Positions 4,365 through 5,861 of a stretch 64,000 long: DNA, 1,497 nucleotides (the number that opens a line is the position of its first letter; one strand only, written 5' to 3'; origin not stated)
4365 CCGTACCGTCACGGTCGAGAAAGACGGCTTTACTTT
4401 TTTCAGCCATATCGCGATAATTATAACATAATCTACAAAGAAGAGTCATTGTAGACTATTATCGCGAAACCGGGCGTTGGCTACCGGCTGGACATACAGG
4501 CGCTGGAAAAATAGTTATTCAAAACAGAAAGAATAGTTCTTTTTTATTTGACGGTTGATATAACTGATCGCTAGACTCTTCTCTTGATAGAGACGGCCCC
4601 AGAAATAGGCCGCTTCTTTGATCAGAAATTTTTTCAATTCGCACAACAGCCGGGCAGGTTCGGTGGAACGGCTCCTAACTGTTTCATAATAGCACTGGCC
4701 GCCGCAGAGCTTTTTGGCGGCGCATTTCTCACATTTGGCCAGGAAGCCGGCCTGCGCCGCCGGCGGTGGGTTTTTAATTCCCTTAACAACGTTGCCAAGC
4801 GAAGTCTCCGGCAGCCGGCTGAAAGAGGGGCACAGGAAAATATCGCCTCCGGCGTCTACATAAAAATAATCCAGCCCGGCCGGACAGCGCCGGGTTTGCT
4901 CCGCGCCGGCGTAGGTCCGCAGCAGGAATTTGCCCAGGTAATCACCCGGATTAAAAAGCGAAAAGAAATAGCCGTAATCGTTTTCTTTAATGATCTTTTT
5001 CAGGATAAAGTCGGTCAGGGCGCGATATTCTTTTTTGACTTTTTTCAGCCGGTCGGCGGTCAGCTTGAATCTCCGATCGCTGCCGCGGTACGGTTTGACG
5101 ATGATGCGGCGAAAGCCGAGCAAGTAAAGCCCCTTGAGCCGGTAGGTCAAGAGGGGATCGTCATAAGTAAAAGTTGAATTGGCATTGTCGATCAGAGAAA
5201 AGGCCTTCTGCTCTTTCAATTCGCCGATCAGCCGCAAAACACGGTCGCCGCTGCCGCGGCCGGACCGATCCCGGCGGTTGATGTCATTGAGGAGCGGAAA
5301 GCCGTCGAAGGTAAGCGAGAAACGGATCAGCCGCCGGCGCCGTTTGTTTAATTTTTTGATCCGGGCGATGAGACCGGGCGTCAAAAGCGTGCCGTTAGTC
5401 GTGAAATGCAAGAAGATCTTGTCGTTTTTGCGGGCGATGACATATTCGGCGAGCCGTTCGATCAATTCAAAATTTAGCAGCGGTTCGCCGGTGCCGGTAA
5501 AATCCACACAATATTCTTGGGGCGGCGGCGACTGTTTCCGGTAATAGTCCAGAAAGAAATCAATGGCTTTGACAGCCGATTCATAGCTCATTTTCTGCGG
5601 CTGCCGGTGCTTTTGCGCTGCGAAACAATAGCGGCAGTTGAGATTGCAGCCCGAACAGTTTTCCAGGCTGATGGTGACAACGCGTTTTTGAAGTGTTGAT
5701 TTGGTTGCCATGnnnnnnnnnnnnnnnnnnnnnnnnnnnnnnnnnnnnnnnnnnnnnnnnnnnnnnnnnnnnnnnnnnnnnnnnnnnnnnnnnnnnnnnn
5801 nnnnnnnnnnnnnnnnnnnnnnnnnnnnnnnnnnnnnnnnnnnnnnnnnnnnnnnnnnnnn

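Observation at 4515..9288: Lipoprotein (1056 aa) – small protein (134 aa) – radical SAM/SPASM operon next to ADP-heptose genes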

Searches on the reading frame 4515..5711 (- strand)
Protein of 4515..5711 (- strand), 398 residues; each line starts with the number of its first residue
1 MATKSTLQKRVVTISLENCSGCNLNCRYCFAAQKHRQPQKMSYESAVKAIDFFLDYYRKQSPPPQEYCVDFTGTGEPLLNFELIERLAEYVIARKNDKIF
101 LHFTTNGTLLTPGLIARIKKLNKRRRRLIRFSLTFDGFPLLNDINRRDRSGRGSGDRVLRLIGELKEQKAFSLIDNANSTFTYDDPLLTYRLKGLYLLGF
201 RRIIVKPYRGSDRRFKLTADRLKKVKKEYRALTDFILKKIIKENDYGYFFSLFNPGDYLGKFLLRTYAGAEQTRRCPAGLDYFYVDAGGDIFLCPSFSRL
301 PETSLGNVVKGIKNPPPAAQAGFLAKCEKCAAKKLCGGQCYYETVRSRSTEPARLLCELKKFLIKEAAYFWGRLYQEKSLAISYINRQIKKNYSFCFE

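Call 4: search_protein_families(library=pfam, proteins=[window:4515-5711:-], max_evalue=0.1)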
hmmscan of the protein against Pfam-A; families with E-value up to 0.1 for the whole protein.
window:4515-5711:- (398 aa): 3 families
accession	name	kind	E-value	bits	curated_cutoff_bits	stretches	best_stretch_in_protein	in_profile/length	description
PF04055.27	Radical_SAM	-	9.8e-15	55.6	29.5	1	20-168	5-139/166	Radical SAM superfamily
PF13353.11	Fer4_12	-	2e-06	28.6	22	1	19-105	12-91/137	4Fe-4S single cluster domain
PF20015.4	VMAP-M12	-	0.066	13.7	27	0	235-283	5-54/136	vWA-MoxR associated protein middle region (VMAP-M) 12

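Call 5: search_protein_families(library=ncbifam, proteins=[window:4515-5711:-], max_evalue=0.1)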
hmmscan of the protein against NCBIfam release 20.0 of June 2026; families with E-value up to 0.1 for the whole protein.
window:4515-5711:- (398 aa): 72 families (the best 25 are shown)
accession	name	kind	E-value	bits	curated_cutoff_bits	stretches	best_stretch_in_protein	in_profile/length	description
NF047865.1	rSAM_PapB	equivalog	8.6e-39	133.7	340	1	13-343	4-319/330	PapB family radical SAM/SPASM ranthipeptide maturase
TIGR03974.1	rSAM_six_Cys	equivalog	2.2e-33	115.8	425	1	7-361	92-439/451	thioether cross-link-forming SCIFF peptide maturase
TIGR03906.1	quino_hemo_SAM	equivalog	6.8e-33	114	453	1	11-346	93-420/467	quinohemoprotein amine dehydrogenase maturation protein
TIGR04064.1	rSAM_nif11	equivalog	1.2e-29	103.3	518.7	1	8-378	74-440/459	nif11-like peptide radical SAM maturase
NF040492.1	not_ScfB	exception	8e-28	97.5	855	1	12-343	95-418/450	ScfB-related radical SAM/SPASM orphan maturase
TIGR04068.1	rSAM_ocin_clost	equivalog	4.2e-23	82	500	1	4-168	76-235/462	Cys-rich peptide radical SAM maturase CcpM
TIGR04115.1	rSAM_Cxxx_rpt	equivalog_domain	1.2e-21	77.6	350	1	14-312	4-292/359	radical SAM peptide maturase, CXXX-repeat target family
TIGR04280.1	geopep_mat_rSAM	hypoth_equivalog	3.7e-18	65.7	400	2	11-166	83-231/428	geopeptide radical SAM maturase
NF041707.1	rSAM_YhhB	equivalog_domain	1.4e-17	63.6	445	1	16-169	6-156/369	cyclophane-forming radical SAM/SPASM peptide maturase YhhB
TIGR03942.1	sulfatase_rSAM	equivalog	2.9e-17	62.8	349.45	1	19-365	8-351/363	anaerobic sulfatase maturase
NF035951.1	rSAM_RumMC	equivalog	2.3e-15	56.2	720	1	7-163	107-257/510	RumMC family radical SAM sactipeptide maturase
TIGR04148.1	GG_samocin_CFB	equivalog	3.4e-15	56.2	300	1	10-111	15-124/411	radical SAM peptide maturase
NF041298.1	rSAM_mat_DynA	equivalog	9.2e-15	54.5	450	1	22-169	11-150/356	dynobactin maturation radical SAM/SPASM protein DynA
TIGR04163.1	rSAM_cobopep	equivalog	1e-14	54.2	375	1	13-178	65-221/428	peptide-modifying radical SAM enzyme CbpB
TIGR04463.1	rSAM_vs_C_rich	equivalog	1.1e-14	54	525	1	18-171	88-233/438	TIGR04463 family radical SAM/SPASM RiPP maturase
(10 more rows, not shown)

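Call 14: find_homologous_proteins(query=window:4515-5711:-, max_evalue=1e-10)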
Query window:4515-5711:- (398 aa): 204 proteins with E <= 1e-10 among 5208 candidates; the best 120 are listed.
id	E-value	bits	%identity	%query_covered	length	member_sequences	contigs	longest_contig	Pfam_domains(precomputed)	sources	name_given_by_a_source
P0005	2.3e-269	911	100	100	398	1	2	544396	PF04055.28,PF13353.12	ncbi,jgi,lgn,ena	ncbi:MAG: radical SAM protein [Candidatus Margulisiibacteriota bacterium]|jgi:uncharacterized protei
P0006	2.5e-165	569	68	90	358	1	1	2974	PF04055.28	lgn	-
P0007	5.6e-125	436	51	98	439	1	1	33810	PF04055.28,PF13353.12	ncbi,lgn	-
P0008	1.2e-122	428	51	97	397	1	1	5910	PF04055.28,PF13353.12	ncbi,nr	ncbi:MAG: SPASM domain-containing protein [Candidatus Margulisbacteria bacterium]|nr:SPASM domain-co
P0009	2.0e-118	414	49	99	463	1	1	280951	PF04055.28,PF13353.12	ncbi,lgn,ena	-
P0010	3.3e-105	371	52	84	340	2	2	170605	-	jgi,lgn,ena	-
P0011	7.3e-43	165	33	91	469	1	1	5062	PF04055.28,PF13353.12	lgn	-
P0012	2.2e-42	164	32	89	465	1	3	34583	PF04055.28,PF13353.12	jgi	jgi:uncharacterized protein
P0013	5.2e-41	159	32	91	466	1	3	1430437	PF04055.28,PF13353.12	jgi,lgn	jgi:uncharacterized protein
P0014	6.3e-41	159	31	95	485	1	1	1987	PF04055.28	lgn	-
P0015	1.1e-40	158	31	89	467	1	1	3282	PF04055.28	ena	-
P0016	1.7e-40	158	32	91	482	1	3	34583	PF04055.28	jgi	jgi:uncharacterized protein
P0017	1.2e-39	155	31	91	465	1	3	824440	PF04055.28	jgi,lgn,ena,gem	-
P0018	2.3e-39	154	31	91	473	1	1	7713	PF04055.28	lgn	-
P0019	4.0e-39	153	31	91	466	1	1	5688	PF04055.28,PF13353.12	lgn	-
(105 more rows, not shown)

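Call 15: find_encoding_contigs(protein=P0007, flank=10000, max_places=2)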
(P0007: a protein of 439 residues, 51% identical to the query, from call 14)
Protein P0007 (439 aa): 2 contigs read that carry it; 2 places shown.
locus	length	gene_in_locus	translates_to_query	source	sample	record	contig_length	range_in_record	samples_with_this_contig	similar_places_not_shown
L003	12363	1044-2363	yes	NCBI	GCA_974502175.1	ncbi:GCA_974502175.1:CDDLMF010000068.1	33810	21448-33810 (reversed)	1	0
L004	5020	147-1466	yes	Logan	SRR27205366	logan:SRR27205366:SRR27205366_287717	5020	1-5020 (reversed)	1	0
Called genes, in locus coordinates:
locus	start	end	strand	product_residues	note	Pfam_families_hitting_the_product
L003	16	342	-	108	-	PF01909:NTP_transf_2, PF18765:Polbeta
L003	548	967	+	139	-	-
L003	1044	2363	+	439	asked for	PF04055:Radical_SAM, PF13353:Fer4_12 (weak)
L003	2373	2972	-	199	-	PF00889:EF_TS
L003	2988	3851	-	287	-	PF00318:Ribosomal_S2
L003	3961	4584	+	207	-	PF06790:UPF0259, PF25231:DUF7847 (weak), PF06161:DUF975 (weak)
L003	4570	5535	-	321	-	-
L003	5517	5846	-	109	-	-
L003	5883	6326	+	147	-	PF04472:SepF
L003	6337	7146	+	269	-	PF03807:F420_oxidored, PF14748:P5CR_dimer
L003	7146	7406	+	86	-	PF02325:CCB3_YggT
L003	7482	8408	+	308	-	PF00294:PfkB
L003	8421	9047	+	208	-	PF00596:Aldolase_II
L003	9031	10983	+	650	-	PF13328:HD_4, PF01966:HD, PF04607:RelA_SpoT, PF02824:TGS, PF28438:RelA_RIS, PF13291:ACT_4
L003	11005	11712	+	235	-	PF13177:DNA_pol3_delta2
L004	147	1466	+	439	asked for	PF04055:Radical_SAM, PF13353:Fer4_12 (weak)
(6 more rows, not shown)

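Call 16: find_encoding_contigs(protein=P0009, flank=10000, max_places=2)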
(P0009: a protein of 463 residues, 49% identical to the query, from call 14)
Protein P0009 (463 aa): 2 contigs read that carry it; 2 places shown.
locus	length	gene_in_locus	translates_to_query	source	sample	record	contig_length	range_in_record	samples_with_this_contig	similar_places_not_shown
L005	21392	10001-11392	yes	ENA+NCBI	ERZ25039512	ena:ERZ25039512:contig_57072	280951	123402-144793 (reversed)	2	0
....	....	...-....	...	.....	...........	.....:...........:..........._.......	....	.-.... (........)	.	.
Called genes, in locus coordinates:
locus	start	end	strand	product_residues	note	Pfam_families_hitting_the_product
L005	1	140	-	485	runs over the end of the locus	PF01425:Amidase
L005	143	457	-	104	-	PF02686:GatC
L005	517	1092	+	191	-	-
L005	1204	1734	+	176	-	-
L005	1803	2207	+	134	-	-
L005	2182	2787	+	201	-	-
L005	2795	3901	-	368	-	PF00814:TsaD, PF02543:Carbam_trans_N (weak), PF00814:TsaD, PF22521:HypF_C_2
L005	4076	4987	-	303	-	PF01436:NHL (faint)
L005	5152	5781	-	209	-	PF27271:AF_1327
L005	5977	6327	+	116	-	-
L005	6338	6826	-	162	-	PF02915:Rubrerythrin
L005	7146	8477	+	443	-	PF01270:Glyco_hydro_8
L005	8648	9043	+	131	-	-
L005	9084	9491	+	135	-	-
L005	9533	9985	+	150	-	-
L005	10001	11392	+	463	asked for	PF04055:Radical_SAM, PF13353:Fer4_12 (weak)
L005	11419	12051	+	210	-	PF13578:Methyltransf_24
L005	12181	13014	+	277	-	PF01259:SAICAR_synt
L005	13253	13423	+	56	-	-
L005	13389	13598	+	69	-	-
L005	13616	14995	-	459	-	PF06245:DUF1015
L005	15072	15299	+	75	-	-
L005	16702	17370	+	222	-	PF00690:Cation_ATPase_N, PF00122:E1-E2_ATPase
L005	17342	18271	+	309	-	PF13246:Cation_ATPase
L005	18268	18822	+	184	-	PF00702:Hydrolase, PF12710:HAD (faint), PF08282:Hydrolase_3 (weak), PF00689:Cation_ATPase_C (weak)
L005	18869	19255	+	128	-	PF00689:Cation_ATPase_C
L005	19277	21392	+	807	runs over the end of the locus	PF00690:Cation_ATPase_N, PF00122:E1-E2_ATPase, PF00702:Hydrolase, PF08282:Hydrolase_3 (faint), PF13246:Cation_ATPase, PF00689:Cation_ATPase_C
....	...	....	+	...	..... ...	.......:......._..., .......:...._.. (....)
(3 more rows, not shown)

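Call 17: find_encoding_contigs(protein=P0010, flank=10000, max_places=2)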
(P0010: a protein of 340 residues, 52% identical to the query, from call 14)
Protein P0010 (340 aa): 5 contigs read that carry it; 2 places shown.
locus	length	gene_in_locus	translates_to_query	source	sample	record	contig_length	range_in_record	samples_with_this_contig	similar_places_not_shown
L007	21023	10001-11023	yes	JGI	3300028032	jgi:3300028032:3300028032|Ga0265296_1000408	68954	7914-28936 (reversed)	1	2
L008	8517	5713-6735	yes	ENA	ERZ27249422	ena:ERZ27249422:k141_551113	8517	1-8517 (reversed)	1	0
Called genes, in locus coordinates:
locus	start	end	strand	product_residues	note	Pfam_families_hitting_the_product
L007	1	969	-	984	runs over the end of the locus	-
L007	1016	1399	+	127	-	-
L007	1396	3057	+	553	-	PF09972:DUF2207, PF20990:DUF2207_C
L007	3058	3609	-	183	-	PF04011:LemA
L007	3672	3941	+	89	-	PF14242:DUF4342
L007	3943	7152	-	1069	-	PF25596:CPSase_L_D1, PF02786:CPSase_L_D2, PF02787:CPSase_L_D3, PF25596:CPSase_L_D1, PF02222:ATP-grasp, PF02786:CPSase_L_D2, PF15632:ATPgrasp_Ter (weak), PF02142:MGS, +4 more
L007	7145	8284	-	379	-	PF00988:CPSase_sm_chain, PF00117:GATase, PF07722:Peptidase_C26 (weak)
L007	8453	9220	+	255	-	-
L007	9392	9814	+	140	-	-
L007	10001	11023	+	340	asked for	-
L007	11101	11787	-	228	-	-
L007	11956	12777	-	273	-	PF00288:GHMP_kinases_N, PF08544:GHMP_kinases_C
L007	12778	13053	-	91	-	PF01649:Ribosomal_S20p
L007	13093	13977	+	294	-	PF17848:Zn_ribbon_ACC, PF01039:Carboxyl_trans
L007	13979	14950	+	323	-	PF03255:ACCA, PF01039:Carboxyl_trans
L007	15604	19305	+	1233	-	PF00176:SNF2-rel_dom, PF00270:DEAD (weak), PF04851:ResIII, PF00271:Helicase_C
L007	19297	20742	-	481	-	PF13482:RNase_H_2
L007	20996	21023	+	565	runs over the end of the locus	-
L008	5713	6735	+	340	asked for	-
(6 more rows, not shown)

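Call 18: find_encoding_contigs(protein=P0008, flank=10000, max_places=2)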
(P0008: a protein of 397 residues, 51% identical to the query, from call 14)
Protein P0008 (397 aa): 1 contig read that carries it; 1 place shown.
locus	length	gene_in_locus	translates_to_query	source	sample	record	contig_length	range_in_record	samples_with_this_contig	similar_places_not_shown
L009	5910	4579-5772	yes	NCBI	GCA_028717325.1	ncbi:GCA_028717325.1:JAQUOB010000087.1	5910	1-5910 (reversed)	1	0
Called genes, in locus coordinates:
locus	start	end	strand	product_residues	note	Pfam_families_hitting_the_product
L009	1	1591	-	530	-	PF25596:CPSase_L_D1, PF02786:CPSase_L_D2, PF02787:CPSase_L_D3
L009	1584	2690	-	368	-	PF00988:CPSase_sm_chain, PF00117:GATase, PF07722:Peptidase_C26 (weak)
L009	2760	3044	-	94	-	PF00076:RRM_1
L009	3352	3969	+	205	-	-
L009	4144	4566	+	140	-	-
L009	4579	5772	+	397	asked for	PF04055:Radical_SAM, PF13353:Fer4_12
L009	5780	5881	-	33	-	-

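Call 24: find_encoding_contigs(protein=P0012, flank=6000, max_places=1)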
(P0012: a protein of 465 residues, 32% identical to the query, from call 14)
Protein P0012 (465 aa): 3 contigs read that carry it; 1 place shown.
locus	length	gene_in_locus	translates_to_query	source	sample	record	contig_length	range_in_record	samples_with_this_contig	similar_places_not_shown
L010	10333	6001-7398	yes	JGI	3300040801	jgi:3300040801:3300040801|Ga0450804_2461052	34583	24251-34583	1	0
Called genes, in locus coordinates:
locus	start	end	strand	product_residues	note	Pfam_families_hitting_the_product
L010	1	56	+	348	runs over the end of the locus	PF01145:Band_7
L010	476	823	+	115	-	-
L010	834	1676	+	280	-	-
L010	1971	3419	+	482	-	PF04055:Radical_SAM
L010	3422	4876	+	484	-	-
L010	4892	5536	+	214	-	-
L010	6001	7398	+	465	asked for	PF04055:Radical_SAM, PF13353:Fer4_12 (faint)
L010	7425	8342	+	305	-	PF22322:DUF6973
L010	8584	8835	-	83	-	-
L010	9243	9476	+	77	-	-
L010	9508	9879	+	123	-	-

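Call 25: find_encoding_contigs(protein=P0013, flank=6000, max_places=1)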
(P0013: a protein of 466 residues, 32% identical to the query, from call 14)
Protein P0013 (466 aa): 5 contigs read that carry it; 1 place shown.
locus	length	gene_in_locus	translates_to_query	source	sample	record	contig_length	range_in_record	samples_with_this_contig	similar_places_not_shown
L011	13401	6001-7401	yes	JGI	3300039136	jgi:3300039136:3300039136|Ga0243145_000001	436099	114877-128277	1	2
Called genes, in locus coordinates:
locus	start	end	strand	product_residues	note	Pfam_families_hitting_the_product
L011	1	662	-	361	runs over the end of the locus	-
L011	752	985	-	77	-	-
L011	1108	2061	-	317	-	-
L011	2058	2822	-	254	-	-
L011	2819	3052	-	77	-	-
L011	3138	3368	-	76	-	-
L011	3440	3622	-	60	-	-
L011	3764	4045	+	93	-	PF01381:HTH_3, PF12802:MarR_2 (faint), PF13412:HTH_24 (weak), PF13443:HTH_26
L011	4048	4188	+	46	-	-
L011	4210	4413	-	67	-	-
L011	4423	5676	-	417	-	-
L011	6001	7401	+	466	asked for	PF04055:Radical_SAM, PF13353:Fer4_12 (weak)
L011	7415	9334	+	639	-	PF00082:Peptidase_S8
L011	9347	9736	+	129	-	-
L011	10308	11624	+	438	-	-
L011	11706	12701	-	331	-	PF00487:FA_desaturase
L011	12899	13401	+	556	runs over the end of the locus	PF00990:GGDEF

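Call 28: search_protein_families(library=padloc, proteins=[window:4515-5711:-], max_evalue=0.01)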
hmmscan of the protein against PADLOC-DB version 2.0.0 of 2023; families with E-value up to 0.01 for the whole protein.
window:4515-5711:- (398 aa): 2 families
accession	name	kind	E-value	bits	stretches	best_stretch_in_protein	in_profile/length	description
PDLC02903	pVip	-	3.2e-09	34.6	1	20-121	8-92/257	Viperins not associated with kinases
PDLC02904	pVip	-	5.1e-07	27.5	1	20-120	11-98/262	Viperins associated with kinases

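Call 29: search_solved_structures(query=window:4515-5711:-, max_evalue=0.001)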
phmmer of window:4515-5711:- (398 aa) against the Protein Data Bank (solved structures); distinct sequences matched with E-value up to 0.001: 6.
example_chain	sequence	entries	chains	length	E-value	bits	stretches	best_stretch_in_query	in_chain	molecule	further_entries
5wgg_A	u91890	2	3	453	6.7e-24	88.1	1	13-365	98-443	Radical SAM domain protein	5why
8vpo_A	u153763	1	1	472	3.4e-08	36.4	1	11-123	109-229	Radical SAM core domain-containing protein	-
9gm3_A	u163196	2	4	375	2.9e-06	30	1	15-168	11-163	ChlB radical SAM domain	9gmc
4k37_A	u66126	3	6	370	0.00017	24.2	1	19-340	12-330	Anaerobic sulfatase-maturating enzyme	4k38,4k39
4k36_A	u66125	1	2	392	0.00029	23.4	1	19-340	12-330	Anaerobic sulfatase-maturating enzyme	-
7tol_A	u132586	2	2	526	0.00041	22.9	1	14-138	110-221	glycerol dibiphytanyl glycerol tetraether - macrocyclic archaeol synthase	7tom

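Call 45: find_related_loci(query=A4, collection=genome_contigs, flank=8000)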
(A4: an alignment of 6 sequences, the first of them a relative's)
Query A4 (398 aa) in genome_contigs; peptide patterns used: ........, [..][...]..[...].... (x = any residue, [..] = any of these).
142 stretches matched a pattern; 4 encode a relative of the query (tblastn E <= 1e-3); 4 distinct loci.
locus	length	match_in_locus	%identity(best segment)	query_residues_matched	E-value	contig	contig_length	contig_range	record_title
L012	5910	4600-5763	51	13-398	2e-125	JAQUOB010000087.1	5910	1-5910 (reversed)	MAG: Candidatus Margulisiibacteriota bacterium isolate STD1_191 NODE_48745_length_5910_cov_5.536400_Sandtown_D1, whole g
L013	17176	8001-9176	50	11-398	4e-123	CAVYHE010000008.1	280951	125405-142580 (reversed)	MAG: uncultured bacterium isolate MFD03726.bin.2.164 genome assembly, contig: contig_57072, whole genome shotgun sequenc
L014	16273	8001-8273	37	8-112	2e-12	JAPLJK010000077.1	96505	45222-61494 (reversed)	MAG: Deltaproteobacteria bacterium isolate LacPavin_0920_SED4_MAG_50_153 LacPavin_0920_SED4_scaffold_746126, whole genom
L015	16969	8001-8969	22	5-351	2e-6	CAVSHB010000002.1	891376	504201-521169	MAG: uncultured Nitrospiraceae bacterium isolate MFD01476.bin.1.136 genome assembly, contig: contig_55726, whole genome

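Call 47: find_related_loci(query=A4, collection=metagenome_contigs, flank=6000)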
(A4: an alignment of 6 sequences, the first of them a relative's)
Query A4 (398 aa) in metagenome_contigs; peptide patterns used: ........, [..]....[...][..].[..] (x = any residue, [..] = any of these).
229 stretches matched a pattern; 3 encode a relative of the query (tblastn E <= 1e-3); 3 distinct loci.
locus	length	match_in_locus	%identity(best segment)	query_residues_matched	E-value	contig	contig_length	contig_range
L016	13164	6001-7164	51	14-398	4e-126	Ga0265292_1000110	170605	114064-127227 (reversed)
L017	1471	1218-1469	58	8-91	2e-30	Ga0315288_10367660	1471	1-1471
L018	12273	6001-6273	36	8-112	6e-12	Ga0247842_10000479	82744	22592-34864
